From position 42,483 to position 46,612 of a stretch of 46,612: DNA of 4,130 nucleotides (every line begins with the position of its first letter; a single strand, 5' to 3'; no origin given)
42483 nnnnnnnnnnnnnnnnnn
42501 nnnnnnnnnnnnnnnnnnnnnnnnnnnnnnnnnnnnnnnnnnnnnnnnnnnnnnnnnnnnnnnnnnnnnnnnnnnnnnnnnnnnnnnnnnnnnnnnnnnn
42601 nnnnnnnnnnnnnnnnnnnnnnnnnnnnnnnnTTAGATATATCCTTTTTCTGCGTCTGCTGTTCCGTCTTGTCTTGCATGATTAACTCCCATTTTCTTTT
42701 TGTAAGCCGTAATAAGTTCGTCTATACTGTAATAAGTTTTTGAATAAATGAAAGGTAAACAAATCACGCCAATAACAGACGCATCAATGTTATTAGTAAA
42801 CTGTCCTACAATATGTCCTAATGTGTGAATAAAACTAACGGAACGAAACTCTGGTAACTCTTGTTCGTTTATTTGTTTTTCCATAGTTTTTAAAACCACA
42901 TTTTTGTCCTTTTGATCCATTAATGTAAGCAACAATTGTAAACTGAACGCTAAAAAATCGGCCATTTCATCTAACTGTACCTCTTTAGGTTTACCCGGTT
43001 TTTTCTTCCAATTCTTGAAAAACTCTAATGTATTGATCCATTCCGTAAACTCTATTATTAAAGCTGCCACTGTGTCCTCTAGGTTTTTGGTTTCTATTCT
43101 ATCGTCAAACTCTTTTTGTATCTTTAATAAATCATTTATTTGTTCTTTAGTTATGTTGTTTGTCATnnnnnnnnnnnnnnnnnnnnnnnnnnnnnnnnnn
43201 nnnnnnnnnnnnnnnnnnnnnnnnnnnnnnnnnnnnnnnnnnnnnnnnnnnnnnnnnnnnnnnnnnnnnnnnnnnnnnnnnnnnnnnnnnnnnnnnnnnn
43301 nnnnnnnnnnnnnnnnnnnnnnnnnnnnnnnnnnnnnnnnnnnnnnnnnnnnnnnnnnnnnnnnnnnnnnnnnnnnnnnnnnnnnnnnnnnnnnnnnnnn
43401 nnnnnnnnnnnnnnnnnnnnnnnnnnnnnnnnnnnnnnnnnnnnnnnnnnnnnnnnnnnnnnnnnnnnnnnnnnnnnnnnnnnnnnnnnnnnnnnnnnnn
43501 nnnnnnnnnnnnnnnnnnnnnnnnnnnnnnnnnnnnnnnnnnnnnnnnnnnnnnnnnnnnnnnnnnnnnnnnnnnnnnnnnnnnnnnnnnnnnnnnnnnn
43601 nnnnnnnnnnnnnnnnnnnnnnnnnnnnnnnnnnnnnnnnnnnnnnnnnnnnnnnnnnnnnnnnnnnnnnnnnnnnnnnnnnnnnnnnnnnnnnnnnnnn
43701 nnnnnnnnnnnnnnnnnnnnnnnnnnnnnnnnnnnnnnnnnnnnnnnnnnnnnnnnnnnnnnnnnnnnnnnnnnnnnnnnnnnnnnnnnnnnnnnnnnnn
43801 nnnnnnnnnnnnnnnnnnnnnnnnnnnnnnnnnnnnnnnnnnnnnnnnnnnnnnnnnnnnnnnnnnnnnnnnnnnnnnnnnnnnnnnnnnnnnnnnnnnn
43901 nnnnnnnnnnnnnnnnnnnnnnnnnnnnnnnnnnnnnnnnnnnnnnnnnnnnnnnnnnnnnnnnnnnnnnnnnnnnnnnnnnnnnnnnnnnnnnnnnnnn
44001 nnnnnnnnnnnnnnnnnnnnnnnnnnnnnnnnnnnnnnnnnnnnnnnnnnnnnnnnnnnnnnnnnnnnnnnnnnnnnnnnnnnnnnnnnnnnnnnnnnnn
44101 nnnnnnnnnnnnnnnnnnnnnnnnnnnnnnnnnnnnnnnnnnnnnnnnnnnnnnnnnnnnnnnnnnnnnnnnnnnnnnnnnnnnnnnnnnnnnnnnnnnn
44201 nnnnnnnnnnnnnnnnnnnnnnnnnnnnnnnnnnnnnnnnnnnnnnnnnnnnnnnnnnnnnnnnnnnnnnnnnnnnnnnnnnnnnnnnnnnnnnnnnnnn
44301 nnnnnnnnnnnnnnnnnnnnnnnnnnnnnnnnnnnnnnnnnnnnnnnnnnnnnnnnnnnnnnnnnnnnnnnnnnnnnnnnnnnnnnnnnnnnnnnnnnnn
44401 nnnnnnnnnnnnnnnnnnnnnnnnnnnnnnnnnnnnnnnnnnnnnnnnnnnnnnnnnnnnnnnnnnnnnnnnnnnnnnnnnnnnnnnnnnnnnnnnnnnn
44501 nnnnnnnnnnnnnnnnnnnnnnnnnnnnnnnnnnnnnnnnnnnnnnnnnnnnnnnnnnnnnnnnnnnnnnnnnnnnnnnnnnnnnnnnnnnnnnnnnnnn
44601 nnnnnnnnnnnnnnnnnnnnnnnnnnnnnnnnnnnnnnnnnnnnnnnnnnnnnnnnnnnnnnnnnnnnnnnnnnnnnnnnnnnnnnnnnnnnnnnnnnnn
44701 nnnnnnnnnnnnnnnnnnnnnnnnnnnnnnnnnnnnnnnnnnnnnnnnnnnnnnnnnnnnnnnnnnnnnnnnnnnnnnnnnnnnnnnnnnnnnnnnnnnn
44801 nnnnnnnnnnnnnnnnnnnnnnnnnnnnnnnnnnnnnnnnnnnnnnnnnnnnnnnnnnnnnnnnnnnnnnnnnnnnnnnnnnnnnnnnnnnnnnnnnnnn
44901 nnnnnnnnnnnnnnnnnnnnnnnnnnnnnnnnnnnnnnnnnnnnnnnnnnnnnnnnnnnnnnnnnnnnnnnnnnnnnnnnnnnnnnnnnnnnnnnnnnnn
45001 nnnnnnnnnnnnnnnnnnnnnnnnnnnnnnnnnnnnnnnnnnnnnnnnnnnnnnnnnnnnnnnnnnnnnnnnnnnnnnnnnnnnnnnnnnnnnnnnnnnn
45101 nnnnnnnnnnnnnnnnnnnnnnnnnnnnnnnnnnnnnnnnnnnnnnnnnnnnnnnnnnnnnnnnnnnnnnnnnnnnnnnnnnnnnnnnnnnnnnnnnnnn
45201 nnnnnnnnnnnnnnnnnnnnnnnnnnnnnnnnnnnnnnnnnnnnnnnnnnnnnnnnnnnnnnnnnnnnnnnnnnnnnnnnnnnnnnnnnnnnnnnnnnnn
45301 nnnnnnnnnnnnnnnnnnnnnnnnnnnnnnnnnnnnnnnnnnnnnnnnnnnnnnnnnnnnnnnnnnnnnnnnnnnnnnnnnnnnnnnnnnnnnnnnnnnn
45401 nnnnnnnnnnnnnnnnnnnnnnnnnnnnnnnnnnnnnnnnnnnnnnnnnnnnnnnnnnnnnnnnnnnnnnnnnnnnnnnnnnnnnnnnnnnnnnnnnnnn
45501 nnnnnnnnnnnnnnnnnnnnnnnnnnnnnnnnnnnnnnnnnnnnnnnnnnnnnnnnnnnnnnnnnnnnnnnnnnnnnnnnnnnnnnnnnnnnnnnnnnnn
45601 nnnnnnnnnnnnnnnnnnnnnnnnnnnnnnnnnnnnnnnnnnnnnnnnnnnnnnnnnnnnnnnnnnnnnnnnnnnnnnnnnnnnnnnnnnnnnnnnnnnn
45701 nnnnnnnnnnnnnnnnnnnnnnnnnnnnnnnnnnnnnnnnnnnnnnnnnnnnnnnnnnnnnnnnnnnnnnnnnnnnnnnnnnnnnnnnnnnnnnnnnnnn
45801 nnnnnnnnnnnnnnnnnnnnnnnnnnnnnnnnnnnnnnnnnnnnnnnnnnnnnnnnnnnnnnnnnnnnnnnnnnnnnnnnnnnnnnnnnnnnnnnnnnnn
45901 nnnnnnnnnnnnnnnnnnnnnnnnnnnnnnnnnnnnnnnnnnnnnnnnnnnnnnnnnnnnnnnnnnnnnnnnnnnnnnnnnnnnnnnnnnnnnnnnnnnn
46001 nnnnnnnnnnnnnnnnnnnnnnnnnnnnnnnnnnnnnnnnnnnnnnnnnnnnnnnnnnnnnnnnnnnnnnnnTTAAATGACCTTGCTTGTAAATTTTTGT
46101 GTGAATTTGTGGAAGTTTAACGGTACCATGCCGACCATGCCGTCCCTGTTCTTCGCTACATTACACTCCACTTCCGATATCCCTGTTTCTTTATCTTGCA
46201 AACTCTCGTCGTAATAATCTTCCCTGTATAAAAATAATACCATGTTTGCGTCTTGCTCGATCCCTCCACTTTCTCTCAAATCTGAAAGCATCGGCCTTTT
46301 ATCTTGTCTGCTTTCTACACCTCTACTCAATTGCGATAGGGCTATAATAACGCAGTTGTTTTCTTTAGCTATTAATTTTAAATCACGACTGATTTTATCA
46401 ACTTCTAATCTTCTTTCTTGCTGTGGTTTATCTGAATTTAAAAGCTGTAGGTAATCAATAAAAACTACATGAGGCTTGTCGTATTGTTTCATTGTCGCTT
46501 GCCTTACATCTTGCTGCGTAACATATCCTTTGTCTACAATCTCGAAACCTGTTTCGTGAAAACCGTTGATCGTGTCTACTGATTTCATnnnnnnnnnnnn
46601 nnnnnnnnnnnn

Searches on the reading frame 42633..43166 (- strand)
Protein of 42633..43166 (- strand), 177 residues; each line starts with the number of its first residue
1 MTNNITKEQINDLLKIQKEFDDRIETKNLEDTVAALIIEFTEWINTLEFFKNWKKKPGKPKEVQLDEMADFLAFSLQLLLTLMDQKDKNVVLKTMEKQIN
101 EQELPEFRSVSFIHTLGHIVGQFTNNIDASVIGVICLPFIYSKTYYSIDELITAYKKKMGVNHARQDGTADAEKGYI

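Call 88: search_protein_families(library=phrogs, proteins=[window:42633-43166:-], max_evalue=0.00001)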
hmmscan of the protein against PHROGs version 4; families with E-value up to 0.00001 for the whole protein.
window:42633-43166:- (177 aa): 2 families
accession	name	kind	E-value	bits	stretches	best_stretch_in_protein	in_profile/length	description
phrog_173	-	DNA, RNA and nucleotide metabolism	7.9e-47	160.7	1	1-176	23-193/196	nucleoside triphosphate pyrophosphohydrolase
phrog_31995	-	unknown function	3.7e-16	60.6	1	134-177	67-110/110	-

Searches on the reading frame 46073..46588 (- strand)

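Call 88: search_protein_families(library=phrogs, proteins=[window:46073-46588:-], max_evalue=0.00001)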
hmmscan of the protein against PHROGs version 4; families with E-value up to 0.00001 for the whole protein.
window:46073-46588:- (171 aa): 5 families
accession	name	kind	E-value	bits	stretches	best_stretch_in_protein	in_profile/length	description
phrog_19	-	DNA, RNA and nucleotide metabolism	4.9e-47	162.1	1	15-166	434-578/621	DnaB-like replicative helicase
phrog_11530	-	unknown function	2.1e-39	136.3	1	17-160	8-149/184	-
phrog_243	-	DNA, RNA and nucleotide metabolism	3.6e-28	99.3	1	27-167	131-266/273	DnaB-like replicative helicase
phrog_239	-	DNA, RNA and nucleotide metabolism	5.8e-14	53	1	30-167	462-597/801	DNA primase/helicase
phrog_19347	-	unknown function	3.1e-12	47.7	1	104-161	1-71/79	-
